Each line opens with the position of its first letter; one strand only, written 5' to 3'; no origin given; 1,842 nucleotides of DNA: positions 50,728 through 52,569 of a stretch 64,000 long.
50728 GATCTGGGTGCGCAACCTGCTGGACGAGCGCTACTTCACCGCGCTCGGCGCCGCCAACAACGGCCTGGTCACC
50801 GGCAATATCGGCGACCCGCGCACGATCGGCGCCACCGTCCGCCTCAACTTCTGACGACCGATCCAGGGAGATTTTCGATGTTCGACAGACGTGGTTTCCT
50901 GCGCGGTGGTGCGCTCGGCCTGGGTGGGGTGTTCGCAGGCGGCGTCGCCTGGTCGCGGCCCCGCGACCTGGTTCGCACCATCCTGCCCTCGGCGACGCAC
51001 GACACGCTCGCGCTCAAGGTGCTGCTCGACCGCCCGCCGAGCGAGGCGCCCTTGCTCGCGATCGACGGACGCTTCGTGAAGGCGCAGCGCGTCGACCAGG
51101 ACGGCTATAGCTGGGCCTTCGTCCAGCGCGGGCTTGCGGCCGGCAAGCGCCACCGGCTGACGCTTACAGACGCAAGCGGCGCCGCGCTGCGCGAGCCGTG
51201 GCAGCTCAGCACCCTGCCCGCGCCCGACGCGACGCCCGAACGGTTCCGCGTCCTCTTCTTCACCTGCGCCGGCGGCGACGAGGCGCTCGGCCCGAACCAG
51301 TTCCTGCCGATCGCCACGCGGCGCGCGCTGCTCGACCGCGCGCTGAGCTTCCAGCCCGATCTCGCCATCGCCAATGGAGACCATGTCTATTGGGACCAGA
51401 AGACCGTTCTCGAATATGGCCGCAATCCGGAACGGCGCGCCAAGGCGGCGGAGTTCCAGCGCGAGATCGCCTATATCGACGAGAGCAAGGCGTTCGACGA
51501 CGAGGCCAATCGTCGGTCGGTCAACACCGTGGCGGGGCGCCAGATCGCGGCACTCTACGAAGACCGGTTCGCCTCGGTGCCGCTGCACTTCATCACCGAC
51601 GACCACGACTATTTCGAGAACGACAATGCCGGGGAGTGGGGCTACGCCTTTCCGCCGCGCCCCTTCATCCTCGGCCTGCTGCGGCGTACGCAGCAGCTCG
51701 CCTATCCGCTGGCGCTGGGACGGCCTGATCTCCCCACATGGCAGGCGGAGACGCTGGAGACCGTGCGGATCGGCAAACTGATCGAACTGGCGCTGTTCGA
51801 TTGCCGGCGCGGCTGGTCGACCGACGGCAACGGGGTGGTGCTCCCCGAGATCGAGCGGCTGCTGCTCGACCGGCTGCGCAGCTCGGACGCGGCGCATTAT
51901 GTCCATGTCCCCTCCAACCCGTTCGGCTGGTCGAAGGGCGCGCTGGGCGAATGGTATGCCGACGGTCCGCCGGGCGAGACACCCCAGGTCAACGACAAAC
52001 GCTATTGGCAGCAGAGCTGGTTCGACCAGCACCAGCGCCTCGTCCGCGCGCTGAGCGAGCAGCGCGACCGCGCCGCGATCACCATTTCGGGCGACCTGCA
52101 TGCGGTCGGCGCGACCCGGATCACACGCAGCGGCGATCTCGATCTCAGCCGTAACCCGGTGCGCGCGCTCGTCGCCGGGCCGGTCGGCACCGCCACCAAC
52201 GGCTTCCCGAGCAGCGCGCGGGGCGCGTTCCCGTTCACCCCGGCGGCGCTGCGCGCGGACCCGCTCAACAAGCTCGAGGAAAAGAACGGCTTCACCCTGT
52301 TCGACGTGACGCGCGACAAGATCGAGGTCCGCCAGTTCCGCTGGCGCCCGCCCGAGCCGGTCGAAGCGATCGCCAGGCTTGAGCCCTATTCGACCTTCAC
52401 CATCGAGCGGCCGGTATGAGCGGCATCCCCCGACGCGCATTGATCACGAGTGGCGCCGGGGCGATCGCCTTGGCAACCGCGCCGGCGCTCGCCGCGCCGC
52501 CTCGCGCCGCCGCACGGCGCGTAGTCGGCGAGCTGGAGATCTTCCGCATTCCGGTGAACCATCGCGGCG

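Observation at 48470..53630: TBDR operon encoding two Tat-exported enzymes, including an apparently periplasmic enolase-superfamily member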

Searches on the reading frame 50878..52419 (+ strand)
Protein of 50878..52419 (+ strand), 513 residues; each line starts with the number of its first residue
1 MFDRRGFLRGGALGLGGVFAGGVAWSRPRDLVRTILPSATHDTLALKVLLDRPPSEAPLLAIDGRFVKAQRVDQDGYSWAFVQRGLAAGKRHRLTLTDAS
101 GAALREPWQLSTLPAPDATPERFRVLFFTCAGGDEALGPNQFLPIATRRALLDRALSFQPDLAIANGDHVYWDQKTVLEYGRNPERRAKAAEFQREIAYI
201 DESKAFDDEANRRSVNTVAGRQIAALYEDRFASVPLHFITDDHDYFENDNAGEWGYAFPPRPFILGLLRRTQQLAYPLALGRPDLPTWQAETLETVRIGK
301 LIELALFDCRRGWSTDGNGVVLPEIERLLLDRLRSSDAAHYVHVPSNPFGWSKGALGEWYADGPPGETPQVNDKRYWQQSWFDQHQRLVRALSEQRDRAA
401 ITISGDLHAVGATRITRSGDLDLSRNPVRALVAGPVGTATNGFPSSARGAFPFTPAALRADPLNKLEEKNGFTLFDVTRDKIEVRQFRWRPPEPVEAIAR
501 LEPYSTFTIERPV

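Call 3: search_protein_families(library=pfam, proteins=[window:50878-52419:+])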
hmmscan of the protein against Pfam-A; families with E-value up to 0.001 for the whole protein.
window:50878-52419:+ (513 aa): 1 family
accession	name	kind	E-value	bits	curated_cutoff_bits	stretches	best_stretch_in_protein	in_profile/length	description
PF09423.15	PhoD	-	0.00011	21.8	27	0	326-484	192-341/343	PhoD-like phosphatase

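Call 4: search_protein_families(library=ncbifam, proteins=[window:50878-52419:+])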
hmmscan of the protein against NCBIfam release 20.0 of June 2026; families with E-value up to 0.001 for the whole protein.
window:50878-52419:+ (513 aa): 0 families

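Call 9: find_homologous_proteins(query=window:50878-52419:+)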
Query window:50878-52419:+ (513 aa): 392 proteins with E <= 0.001 among 8000 candidates; the best 120 are listed.
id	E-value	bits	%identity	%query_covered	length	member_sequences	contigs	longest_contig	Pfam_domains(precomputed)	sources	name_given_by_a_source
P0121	0.0e+0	1180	100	100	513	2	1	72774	-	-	-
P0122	0.0e+0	1022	85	100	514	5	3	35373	-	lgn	-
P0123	7.2e-275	931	77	100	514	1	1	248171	PF09423.16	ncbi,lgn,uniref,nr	ncbi:twin-arginine translocation signal domain-containing protein [Sphingomonas sp.]|uniref:twin-arg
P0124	2.5e-270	916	77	100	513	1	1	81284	PF09423.16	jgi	jgi:hypothetical protein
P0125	4.5e-269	912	77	100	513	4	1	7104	PF09423.16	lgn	-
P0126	1.7e-230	784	67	100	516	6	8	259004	-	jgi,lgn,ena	-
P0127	1.9e-230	784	68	100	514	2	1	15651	PF09423.16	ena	-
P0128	4.1e-227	773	67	100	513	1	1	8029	PF09423.16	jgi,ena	-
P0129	3.0e-226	770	66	100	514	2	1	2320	-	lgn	-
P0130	5.3e-226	770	65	100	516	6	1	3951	-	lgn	-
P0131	8.3e-226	769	65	100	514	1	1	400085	PF09423.16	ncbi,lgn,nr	ncbi:MAG TPA: hypothetical protein VHP37_32170 [Burkholderiales bacterium]|nr:hypothetical protein [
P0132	9.6e-226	769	67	100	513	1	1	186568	PF09423.16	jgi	jgi:hypothetical protein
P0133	1.3e-223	762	64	100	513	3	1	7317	PF09423.16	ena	-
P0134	1.5e-223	762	65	100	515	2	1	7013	PF09423.16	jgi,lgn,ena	-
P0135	3.9e-223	760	65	100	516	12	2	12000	PF09423.16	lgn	-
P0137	4.0e-222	757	64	100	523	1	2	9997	PF09423.16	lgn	-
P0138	3.1e-221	754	66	95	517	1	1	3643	PF09423.16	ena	-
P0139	1.5e-220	752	63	100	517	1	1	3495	PF09423.16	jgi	jgi:hypothetical protein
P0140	2.9e-220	751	64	100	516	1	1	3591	PF09423.16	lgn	-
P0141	7.0e-220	749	65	100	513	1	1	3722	PF09423.16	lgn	-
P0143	1.4e-219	748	64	100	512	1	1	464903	PF09423.16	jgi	jgi:hypothetical protein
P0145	3.3e-219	747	65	100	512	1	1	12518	PF09423.16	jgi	-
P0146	6.0e-219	746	63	100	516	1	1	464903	PF09423.16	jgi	jgi:hypothetical protein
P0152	1.2e-216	739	64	100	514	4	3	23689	PF09423.16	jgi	jgi:hypothetical protein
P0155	6.1e-216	736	63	100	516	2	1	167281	PF09423.16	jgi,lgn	jgi:hypothetical protein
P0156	7.2e-216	736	63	100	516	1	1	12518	PF09423.16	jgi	-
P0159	4.9e-215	733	62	100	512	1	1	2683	PF09423.16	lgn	-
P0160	3.9e-214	730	63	100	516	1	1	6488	PF09423.16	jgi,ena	-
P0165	2.4e-213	728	61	100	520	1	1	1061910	PF09423.16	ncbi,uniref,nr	ncbi:hypothetical protein [Sphingobium boeckii]|uniref:PhoD-like phosphatase n=1 Tax=Sphingobium boe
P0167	3.8e-213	727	64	100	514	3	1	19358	PF09423.16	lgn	-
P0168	4.9e-213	727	63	100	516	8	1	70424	PF09423.16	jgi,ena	-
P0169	2.0e-212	725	61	100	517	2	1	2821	PF09423.16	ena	-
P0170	2.2e-212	725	62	100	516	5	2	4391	PF09423.16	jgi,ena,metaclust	metaclust:\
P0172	1.9e-211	722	63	95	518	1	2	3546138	PF09423.16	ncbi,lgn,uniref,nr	ncbi:MAG: hypothetical protein P0Y56_15270 [Candidatus Andeanibacterium colombiense]|uniref:PhoD-lik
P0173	2.4e-211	721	62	100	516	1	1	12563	PF09423.16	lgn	-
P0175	4.6e-211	720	63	96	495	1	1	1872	PF09423.16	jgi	jgi:hypothetical protein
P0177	7.8e-210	716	63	100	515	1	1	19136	PF09423.16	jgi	jgi:hypothetical protein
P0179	9.3e-210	716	62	100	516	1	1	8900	PF09423.16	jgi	jgi:hypothetical protein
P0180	4.6e-209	714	62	100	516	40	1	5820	PF09423.16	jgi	jgi:hypothetical protein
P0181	7.9e-209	713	61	100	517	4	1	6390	PF09423.16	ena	-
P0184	4.1e-208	711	65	94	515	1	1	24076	PF09423.16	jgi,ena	-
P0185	5.5e-208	710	65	96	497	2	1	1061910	PF09423.16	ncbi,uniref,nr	ncbi:hypothetical protein [Sphingobium boeckii]|uniref:PhoD-like phosphatase metallophosphatase doma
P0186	5.6e-208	710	62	100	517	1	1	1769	PF09423.16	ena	-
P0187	9.1e-208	709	62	100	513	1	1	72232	PF09423.16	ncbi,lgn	-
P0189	4.7e-206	704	62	96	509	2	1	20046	PF09423.16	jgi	jgi:hypothetical protein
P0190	1.9e-204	698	60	100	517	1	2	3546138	PF09423.16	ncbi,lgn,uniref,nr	ncbi:MAG: hypothetical protein P0Y56_15265 [Candidatus Andeanibacterium colombiense]|uniref:PhoD-lik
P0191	5.4e-203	694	60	100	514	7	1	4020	PF09423.16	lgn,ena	-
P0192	1.0e-200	686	59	96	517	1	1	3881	PF09423.16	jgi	jgi:hypothetical protein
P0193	1.5e-200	686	62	100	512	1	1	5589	PF09423.16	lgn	-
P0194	1.9e-199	682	59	100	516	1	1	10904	PF09423.16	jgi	jgi:hypothetical protein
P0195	3.1e-198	678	61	96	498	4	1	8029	PF09423.16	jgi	-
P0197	3.2e-196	671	61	100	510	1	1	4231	PF09423.16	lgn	-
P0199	2.2e-193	662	59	100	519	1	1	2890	PF09423.16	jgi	jgi:phosphodiesterase/alkaline phosphatase D-like protein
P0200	2.9e-192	658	58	100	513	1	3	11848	PF09423.16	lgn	-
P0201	3.0e-188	645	57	94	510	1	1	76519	PF09423.16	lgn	-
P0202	1.3e-177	610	63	81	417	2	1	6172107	PF09423.16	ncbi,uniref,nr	ncbi:hypothetical protein KRR38_04725 [Novosphingobium sp. G106]|uniref:alkaline phosphatase D famil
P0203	1.8e-172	593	65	79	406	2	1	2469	PF09423.16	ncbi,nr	ncbi:MAG: hypothetical protein J2O44_06125, partial [Porphyrobacter sp.]|nr:hypothetical protein [Po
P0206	4.5e-151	522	53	94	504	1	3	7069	PF09423.16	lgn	-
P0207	6.6e-148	512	49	100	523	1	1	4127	PF09423.16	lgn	-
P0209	3.8e-139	483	50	92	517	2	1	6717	PF09423.16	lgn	-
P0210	4.1e-139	483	47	100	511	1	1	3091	PF09423.16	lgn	-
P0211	4.8e-139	483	47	93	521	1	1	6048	PF09423.16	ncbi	-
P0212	6.1e-133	463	45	100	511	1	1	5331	PF09423.16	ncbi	-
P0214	1.0e-115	406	42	100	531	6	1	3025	PF09423.16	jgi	jgi:hypothetical protein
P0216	1.1e-112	396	44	93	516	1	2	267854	PF09423.16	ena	-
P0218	3.2e-112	394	44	94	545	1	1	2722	PF09423.16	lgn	-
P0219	7.5e-112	393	41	99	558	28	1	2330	PF09423.16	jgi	jgi:hypothetical protein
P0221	5.2e-110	387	41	99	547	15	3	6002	PF09423.16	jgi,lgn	jgi:hypothetical protein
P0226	2.3e-107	378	43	94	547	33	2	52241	-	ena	-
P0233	8.1e-106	373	43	94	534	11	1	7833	PF09423.16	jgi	jgi:hypothetical protein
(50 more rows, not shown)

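Call 12: search_solved_structures(query=window:50878-52419:+, max_evalue=1, show_alignments=2)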
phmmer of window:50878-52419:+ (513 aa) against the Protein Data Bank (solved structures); distinct sequences matched with E-value up to 1: 0.

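Call 41: predict_structure(alignment_id=A2)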
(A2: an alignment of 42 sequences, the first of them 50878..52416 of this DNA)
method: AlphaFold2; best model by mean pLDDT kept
length: 513 residues; sequences in the alignment: 42
mean_pLDDT: 91.9   pTM: 0.92
mean pLDDT of the five models: 91.9, 91.5, 91.1, 90.7, 90.0
residues with pLDDT >= 90: 417; 70-90: 66; 50-70: 10; < 50: 20
segments of 3 or more residues with pLDDT < 50: 1-20
pLDDT, mean of each block of 10 residues (from residue 1): 42 39 75 97 98 95 98 96 98 98 97 98 98 91 94 98 97 91 88 95 96 96 96 98 93 88 97 97 96 98 98 90 97 97 96 90 73 85 97 96 94 98 97 90 76 94 95 98 97 96 97 82
secondary structure, 60 per line:
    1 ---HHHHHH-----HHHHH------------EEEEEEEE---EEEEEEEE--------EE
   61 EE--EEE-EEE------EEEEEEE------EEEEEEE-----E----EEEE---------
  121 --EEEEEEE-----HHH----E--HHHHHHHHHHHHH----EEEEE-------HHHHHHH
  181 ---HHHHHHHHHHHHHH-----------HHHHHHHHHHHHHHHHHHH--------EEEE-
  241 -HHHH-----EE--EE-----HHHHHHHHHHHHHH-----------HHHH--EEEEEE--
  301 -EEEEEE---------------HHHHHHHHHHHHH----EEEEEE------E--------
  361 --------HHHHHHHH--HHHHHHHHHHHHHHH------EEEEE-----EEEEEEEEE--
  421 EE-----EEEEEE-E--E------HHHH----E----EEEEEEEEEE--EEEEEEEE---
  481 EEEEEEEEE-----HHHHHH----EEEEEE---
elements in order: H4-9 H15-19 E32-39 E43-50 E59-62 E65-67 E69-71 E78-84 E91-97 E108-111 E123-129 H145-157 E162-166 H174-180 H184-197 H209-227 E236-239 H242-245 H262-275 H287-290 E293-298 E302-307 H323-335 E340-345 H369-376 H379-393 E400-404 E410-418 E428-433 H445-448 E458-467 E470-477 E481-489 H495-500 E505-510

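Call 45: fold_search(model_id=the predicted structure, library=pdb)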
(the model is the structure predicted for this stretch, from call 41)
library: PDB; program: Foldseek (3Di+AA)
matches with E <= 10: 1894; with E <= 0.001: 38
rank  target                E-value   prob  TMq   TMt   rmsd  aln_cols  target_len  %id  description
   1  2yeq_A                3.2e-21  1.00  0.61  0.60   6.2       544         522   14  Structure of PhoD (released 2012-04-18)
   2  6giz_A                2.3e-16  1.00  0.52  0.53   8.3       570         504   11  PURPLE ACID PHYTASE FROM WHEAT ISOFORM B2 - SUBSTRATE COMPLEX (released 2019-11-27)
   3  6gj9_A                5.0e-16  1.00  0.52  0.52   8.2       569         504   11  PURPLE ACID PHYTASE FROM WHEAT ISOFORM B2 - REGENERATION COMPLEX (released 2019-11-27)
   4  6git_A                6.0e-16  1.00  0.51  0.51   8.5       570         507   12  PURPLE ACID PHYTASE FROM WHEAT ISOFORM B2 - PRODUCT COMPLEX (released 2019-11-27)
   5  6gja_A                2.1e-15  1.00  0.51  0.53   8.8       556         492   12  PURPLE ACID PHYTASE FROM WHEAT ISOFORM B2 - H229A MUTANT (released 2019-11-27)
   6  6gj2_A                2.5e-15  1.00  0.51  0.52   9.1       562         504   12  PURPLE ACID PHYTASE FROM WHEAT ISOFORM B2 - COMPLEX WITH INOSITOL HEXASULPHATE (released 2019-11-27)
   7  3zk4_B                2.7e-15  1.00  0.52  0.47   7.6       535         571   13  Structure of purple acid phosphatase PPD1 isolated from yellow lupin (Lupinus luteus) seeds (released 2014-01-29)
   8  3zk4_C                5.4e-15  1.00  0.54  0.50   7.2       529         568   13  Structure of purple acid phosphatase PPD1 isolated from yellow lupin (Lupinus luteus) seeds (released 2014-01-29)
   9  3zk4_A                1.6e-14  1.00  0.52  0.48   7.8       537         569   12  Structure of purple acid phosphatase PPD1 isolated from yellow lupin (Lupinus luteus) seeds (released 2014-01-29)
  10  1qfc                  6.0e-09  1.00  0.38  0.61   7.0       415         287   12  STRUCTURE OF RAT PURPLE ACID PHOSPHATASE (released 2000-04-10)
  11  1war                  7.2e-09  1.00  0.38  0.58   9.3       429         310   12  Recombinant Human Purple Acid Phosphatase expressed in Pichia Pastoris (released 2005-07-06)
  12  7ov2_A                8.6e-09  1.00  0.39  0.60   6.9       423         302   10  Crystal structure of pig purple acid phosphatase in complex with L-glutamine, (poly)ethylene glycol fragments and glyc (released 2022-01-12)
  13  1qhw_A                2.4e-08  1.00  0.36  0.58   9.6       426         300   11  PURPLE ACID PHOSPHATASE FROM RAT BONE (released 1999-09-15)
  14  5uq6                  2.5e-08  1.00  0.34  0.54   9.2       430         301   12  PIG PURPLE ACID PHOSPHATASE COMPLEXED WITH PHOSPHATE IN TWO COORDINATION MODES ALONG WITH A BRIDGING HYDROXIDE ION (released 2017-05-24)
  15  1ute_A                3.0e-08  1.00  0.36  0.55   7.9       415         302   10  PIG PURPLE ACID PHOSPHATASE COMPLEXED WITH PHOSPHATE (released 1999-10-01)
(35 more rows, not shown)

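Call 46: search_solved_structures(query=A2, max_evalue=10, show_alignments=2)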
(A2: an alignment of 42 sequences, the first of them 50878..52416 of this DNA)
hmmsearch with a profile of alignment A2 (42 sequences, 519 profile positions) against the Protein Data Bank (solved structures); distinct sequences matched with E-value up to 10: 5.
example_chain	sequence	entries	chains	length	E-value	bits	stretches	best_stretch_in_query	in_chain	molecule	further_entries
9uya_A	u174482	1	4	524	2.3e-07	32.9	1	236-496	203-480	Alkaline phosphatase, secereted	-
2h80_A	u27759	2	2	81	0.015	17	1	207-255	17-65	StAR-related lipid transfer protein 13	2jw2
2yeq_A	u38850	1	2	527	0.028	16.1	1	235-421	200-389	ALKALINE PHOSPHATASE D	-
4ztx_A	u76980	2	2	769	0.17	13.6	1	398-485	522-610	Cobalamin-Independent Methionine synthase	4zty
2gyt_A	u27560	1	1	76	1.8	10.2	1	211-254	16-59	Deleted in liver cancer 1 protein, isoform 2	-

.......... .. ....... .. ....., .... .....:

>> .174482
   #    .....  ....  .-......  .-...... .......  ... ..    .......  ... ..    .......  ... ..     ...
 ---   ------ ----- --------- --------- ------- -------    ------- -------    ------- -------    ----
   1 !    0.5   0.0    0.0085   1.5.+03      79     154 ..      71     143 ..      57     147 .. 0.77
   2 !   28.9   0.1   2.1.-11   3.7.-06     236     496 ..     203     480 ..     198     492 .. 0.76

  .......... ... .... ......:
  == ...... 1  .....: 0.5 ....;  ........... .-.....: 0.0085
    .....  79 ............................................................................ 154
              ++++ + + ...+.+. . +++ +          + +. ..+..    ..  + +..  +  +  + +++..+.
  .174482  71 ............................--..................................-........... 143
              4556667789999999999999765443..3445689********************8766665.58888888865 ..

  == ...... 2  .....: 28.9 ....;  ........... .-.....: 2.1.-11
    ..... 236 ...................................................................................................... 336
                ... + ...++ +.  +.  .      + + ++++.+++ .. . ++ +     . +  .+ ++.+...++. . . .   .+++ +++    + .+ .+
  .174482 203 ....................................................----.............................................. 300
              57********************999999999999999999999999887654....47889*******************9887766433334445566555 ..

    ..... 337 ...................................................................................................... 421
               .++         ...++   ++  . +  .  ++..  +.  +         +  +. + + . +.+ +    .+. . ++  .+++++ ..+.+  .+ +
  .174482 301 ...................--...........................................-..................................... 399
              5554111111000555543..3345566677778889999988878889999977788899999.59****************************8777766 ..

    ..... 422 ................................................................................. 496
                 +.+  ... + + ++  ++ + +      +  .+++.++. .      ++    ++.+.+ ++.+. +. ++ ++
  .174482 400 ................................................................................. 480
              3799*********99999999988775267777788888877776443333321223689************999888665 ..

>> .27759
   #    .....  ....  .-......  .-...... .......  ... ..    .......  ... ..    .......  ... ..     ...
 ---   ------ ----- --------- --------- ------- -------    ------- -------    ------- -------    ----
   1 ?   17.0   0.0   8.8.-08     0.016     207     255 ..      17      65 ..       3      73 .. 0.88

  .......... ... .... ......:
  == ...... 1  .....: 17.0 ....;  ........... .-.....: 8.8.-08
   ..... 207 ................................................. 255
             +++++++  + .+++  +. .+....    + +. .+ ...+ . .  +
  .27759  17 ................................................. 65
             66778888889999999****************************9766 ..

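Call 63: find_encoding_contigs(protein=P0216, flank=7000, max_places=2)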
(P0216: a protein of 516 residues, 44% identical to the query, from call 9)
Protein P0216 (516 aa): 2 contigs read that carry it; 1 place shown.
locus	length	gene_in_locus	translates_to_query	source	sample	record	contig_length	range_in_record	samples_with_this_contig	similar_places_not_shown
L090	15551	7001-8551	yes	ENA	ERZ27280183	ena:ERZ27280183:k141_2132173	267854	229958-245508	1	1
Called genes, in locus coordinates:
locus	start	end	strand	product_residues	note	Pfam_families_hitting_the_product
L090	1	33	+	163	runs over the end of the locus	-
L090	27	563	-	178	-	PF13238:AAA_18 (weak)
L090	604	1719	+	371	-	PF02668:TauD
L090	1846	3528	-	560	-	PF00501:AMP-binding, PF23562:AMP-binding_C_3 (weak)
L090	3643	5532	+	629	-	PF08439:Peptidase_M3_N, PF01432:Peptidase_M3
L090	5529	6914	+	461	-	PF03109:ABC1, PF01636:APH (weak)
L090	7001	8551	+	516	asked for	PF09423:PhoD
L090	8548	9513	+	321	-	PF03401:TctC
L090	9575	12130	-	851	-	PF02743:dCache_1, PF08448:PAS_4 (faint), PF22588:dCache_1_like, PF12860:PAS_7 (weak), PF00512:HisKA, PF02518:HATPase_c, PF00072:Response_reg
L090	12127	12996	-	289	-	PF00072:Response_reg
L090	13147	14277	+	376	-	PF05222:AlaDh_PNT_N, PF01262:AlaDh_PNT_C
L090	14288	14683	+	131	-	PF12769:PNTB_4TM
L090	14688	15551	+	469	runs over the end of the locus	PF02233:PNTB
